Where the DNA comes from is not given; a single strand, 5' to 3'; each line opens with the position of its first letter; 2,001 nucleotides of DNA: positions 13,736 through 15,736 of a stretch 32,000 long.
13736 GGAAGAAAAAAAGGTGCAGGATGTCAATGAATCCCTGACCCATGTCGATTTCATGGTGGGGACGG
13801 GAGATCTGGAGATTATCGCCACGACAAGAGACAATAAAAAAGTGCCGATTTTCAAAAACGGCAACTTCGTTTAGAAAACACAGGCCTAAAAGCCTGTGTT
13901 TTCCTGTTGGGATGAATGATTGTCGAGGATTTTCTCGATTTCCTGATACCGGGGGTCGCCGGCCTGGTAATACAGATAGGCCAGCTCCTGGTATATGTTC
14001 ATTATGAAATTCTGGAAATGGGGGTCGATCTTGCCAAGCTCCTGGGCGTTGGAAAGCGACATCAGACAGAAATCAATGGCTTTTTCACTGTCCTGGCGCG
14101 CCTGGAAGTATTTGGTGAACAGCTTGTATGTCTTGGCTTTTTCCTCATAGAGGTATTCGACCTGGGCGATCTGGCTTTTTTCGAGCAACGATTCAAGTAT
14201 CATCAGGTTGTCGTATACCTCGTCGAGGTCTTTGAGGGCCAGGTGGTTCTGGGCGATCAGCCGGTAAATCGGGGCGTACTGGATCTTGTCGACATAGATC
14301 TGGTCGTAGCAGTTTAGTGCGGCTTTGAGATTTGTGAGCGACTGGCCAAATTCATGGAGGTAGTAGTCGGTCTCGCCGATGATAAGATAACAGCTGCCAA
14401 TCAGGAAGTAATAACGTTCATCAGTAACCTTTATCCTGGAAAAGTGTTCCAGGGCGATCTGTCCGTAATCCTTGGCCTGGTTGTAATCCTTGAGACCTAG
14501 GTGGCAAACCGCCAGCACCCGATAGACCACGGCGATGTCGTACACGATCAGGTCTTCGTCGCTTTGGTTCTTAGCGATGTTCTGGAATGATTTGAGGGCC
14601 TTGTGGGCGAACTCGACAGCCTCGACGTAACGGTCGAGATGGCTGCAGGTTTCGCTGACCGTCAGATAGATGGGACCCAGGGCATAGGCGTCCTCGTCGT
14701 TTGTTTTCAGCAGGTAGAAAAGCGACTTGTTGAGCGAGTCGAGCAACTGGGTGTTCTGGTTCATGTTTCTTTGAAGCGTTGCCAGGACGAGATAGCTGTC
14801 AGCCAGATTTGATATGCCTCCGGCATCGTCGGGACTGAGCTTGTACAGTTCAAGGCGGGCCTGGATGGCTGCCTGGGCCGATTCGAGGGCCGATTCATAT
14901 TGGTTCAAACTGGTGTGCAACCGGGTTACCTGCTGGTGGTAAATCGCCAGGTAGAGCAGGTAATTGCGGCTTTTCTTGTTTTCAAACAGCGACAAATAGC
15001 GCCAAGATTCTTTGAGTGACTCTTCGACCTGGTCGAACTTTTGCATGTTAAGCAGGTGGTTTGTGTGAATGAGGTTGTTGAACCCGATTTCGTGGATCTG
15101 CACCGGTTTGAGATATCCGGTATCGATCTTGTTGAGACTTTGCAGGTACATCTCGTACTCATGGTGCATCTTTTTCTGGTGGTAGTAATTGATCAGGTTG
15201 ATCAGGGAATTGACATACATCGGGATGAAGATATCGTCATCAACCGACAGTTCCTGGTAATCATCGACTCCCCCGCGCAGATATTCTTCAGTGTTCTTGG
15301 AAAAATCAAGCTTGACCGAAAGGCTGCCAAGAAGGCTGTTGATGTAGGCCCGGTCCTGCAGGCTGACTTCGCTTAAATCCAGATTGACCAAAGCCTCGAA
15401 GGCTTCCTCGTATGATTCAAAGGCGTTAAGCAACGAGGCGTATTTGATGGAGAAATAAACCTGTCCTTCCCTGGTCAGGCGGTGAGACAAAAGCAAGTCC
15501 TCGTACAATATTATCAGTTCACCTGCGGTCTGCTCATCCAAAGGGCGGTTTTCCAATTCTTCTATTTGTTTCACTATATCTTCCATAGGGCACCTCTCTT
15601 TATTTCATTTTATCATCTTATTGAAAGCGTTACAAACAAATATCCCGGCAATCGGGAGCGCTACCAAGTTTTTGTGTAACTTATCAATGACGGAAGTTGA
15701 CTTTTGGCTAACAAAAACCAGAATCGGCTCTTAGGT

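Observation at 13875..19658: Terminator-insulated four-gene module: a TPR-repeat protein divergent from an operon of three paralogous HTH proteins of unknown family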

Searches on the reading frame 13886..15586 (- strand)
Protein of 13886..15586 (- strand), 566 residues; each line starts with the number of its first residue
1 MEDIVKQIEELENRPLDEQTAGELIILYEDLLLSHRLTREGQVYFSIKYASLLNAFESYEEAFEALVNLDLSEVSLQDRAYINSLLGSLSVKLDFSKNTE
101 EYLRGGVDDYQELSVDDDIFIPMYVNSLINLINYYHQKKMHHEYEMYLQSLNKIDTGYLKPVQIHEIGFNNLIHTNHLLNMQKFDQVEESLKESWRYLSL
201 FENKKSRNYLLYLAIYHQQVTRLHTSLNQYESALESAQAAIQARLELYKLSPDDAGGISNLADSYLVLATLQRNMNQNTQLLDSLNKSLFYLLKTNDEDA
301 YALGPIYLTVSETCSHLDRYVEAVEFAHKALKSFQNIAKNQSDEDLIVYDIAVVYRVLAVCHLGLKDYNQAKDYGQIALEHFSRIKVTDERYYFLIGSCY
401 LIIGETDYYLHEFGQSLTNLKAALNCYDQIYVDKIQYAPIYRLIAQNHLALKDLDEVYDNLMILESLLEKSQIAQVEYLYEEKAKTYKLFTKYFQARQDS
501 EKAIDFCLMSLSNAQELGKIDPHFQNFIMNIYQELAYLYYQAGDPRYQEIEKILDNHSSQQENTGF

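Call 3: search_protein_families(library=pfam, proteins=[window:13886-15586:-], max_evalue=1)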
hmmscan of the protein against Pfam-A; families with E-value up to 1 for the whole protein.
window:13886-15586:- (566 aa): 8 families
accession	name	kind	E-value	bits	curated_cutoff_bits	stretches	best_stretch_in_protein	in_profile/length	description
PF13424.12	TPR_12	-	6.4e-09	36.3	30.1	2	350-406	1-61/77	Tetratricopeptide repeat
PF12968.13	DUF3856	-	0.00019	21.9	27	1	307-367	58-117/143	Domain of Unknown Function (DUF3856)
PF07719.23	TPR_2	-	0.0049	17.3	27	1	354-381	3-30/34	Tetratricopeptide repeat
PF00847.26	AP2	-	0.031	15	33.3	0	226-249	31-53/54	AP2 domain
PF14278.11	TetR_C_8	-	0.13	12.8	26.1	1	77-154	16-100/103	Transcriptional regulator C-terminal region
PF04521.18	Viral_P18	-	0.16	12.2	25.9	1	202-248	73-119/137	ssRNA positive strand viral 18kD cysteine rich protein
PF13374.12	TPR_10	-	0.34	11.4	27.5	0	222-248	10-36/42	Tetratricopeptide repeat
PF14853.12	Fis1_TPR_C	-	0.68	10.6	25.3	1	358-381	7-30/53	Fis1 C-terminal tetratricopeptide repeat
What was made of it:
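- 13886..15586 (-): 566-aa cytoplasmic TPR-like helical repeat protein, specific to this clade. TPR_12 at E 6.4e-9, 36.3 bits against a cutoff of 30.1 (call 3).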

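Call 4: search_protein_families(library=ncbifam, proteins=[window:13886-15586:-], max_evalue=1)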
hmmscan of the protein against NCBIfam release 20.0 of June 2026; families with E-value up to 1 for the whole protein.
window:13886-15586:- (566 aa): 0 families

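Call 11: search_protein_families(library=padloc, proteins=[window:13886-15586:-], max_evalue=1)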
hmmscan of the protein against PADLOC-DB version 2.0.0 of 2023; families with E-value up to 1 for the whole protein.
window:13886-15586:- (566 aa): 0 families

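Call 12: search_protein_families(library=phrogs, proteins=[window:13886-15586:-], max_evalue=1)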
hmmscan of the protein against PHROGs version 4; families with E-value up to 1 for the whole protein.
window:13886-15586:- (566 aa): 3 families
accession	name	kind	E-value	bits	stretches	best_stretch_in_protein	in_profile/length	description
phrog_3943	-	unknown function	0.12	13.7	1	443-499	21-74/108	-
phrog_21707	-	unknown function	0.28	12.6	0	305-344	62-101/102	-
phrog_33785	-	unknown function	0.96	10.3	1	107-122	13-28/48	-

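Call 58: search_solved_structures(query=window:13886-15586:-, max_evalue=1)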
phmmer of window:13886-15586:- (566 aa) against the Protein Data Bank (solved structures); distinct sequences matched with E-value up to 1: 2.
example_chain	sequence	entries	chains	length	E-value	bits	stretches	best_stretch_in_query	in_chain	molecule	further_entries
5o09_1C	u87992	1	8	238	0.25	13.7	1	242-405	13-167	Bacterial kinesin light chain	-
5o01_A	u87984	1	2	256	0.27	13.6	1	241-405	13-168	BKLC (bacterial kinesin-light chain-like)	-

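Call 77: search_solved_structures(query=A9, max_evalue=10)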
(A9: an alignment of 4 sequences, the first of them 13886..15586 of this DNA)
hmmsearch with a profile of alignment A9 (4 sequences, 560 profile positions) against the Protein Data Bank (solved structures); distinct sequences matched with E-value up to 10: 1.
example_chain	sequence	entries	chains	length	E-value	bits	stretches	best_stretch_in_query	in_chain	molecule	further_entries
2dba_A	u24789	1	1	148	1.5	10.9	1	345-381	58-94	Smooth muscle cell associated protein-1, isoform 2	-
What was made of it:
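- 13886..15586 (-): No NCBIfam, PADLOC or PDB match (calls 4, 11, 58, 77).
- On RNPP peptide receptors: PDB sequence and profile searches return only a bacterial kinesin-light-chain-like protein (E 0.25) and an unrelated TPR (E 1.5) (calls 58, 77).
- The TPR protein has no hit to RNPP structures or families (calls 3, 4, 58, 77).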

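Call 78: search_dna_similar(query=window:13886-15586:-, collection=plasmids, mode=protein, max_evalue=0.001, max_rows=10)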
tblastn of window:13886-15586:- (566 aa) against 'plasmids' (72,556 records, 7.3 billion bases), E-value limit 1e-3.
Records with a match: 1; places in all: 1; records where one place covers at least 80% of the query: 0.
Best place of each record, by identity: <60% 1.
By first word of the organism name: Prosthecochloris 1.
By predicted mobility (MOB-suite, as given by PLSDB): conjugative 1.
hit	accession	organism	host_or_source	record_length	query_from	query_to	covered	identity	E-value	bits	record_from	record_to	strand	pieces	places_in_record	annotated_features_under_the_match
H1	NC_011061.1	Prosthecochloris aestuarii DSM 271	-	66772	89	465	67%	24.6%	2e-4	52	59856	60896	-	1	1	tetratricopeptide repeat protein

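Call 86: find_related_loci(query=A9, collection=metagenome_contigs, flank=7000)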
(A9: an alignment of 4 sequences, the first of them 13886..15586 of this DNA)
Query A9 (566 aa) in metagenome_contigs; peptide patterns used: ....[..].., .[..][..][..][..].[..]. (x = any residue, [..] = any of these).
600 stretches matched a pattern, but none encodes a relative of the query by tblastn (E <= 1e-3).

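Call 87: find_related_loci(query=A9, collection=viral_contigs, flank=7000)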
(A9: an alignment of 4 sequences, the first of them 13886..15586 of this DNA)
Query A9 (566 aa) in viral_contigs; peptide patterns used: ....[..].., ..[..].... (x = any residue, [..] = any of these).
132 stretches matched a pattern, but none encodes a relative of the query by tblastn (E <= 1e-3).
